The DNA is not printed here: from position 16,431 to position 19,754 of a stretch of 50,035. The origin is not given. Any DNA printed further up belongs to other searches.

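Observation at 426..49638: A 25-nt dyad-symmetric element in 27 copies punctuates gene-module boundaries on both transcription arms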

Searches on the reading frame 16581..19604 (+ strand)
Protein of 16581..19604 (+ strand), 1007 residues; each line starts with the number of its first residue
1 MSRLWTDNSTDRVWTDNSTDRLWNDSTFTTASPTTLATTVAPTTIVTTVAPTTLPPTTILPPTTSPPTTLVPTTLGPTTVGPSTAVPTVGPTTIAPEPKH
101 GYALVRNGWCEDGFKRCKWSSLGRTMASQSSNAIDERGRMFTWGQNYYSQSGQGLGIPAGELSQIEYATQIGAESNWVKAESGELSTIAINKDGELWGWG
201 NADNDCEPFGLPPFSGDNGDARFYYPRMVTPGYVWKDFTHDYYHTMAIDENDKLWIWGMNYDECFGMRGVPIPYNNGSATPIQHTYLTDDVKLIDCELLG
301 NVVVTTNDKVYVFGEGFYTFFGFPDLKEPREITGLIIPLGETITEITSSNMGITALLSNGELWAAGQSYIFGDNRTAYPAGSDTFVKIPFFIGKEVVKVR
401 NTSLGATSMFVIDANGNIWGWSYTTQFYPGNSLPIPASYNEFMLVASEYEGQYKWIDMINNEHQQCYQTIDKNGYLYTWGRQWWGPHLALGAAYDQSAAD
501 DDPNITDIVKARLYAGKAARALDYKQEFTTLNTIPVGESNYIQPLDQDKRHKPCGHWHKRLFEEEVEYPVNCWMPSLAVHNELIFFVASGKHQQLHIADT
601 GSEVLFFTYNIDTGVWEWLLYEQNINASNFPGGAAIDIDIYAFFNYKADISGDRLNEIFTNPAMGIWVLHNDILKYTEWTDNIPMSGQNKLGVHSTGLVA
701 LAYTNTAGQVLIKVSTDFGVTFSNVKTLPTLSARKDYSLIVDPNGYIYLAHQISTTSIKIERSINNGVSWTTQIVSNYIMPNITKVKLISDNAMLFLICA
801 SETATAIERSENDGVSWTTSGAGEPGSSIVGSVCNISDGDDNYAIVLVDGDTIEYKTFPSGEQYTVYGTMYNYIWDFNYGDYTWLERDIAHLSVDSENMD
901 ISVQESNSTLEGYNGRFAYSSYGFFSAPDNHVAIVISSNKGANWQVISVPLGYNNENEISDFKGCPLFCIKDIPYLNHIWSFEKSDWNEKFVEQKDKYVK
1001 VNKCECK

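Call 7: search_protein_families(library=phrogs, proteins=[window:16581-19604:+])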
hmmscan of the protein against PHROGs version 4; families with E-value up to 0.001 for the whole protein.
window:16581-19604:+ (1007 aa): 0 families

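Call 15: search_protein_families(library=pfam, max_evalue=0.01, proteins=[window:16581-19604:+])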
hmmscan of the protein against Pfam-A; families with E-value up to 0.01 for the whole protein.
window:16581-19604:+ (1007 aa): 4 families
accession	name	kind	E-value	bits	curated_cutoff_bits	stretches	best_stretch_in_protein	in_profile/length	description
PF25390.1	WD40_RLD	-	9.7e-29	101.2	150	2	243-509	41-296/363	RCC1-like domain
PF13540.12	RCC1_2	-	4.8e-15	55.3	22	1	242-261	8-27/30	Regulator of chromosome condensation (RCC1) repeat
PF21471.3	Reelin_subrepeat-B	-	0.00057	20.1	27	0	753-778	55-83/127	Reelin subrepeat B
PF07494.17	Reg_prop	-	0.0019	18.6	20.4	0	239-256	3-20/24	Two component regulator propeller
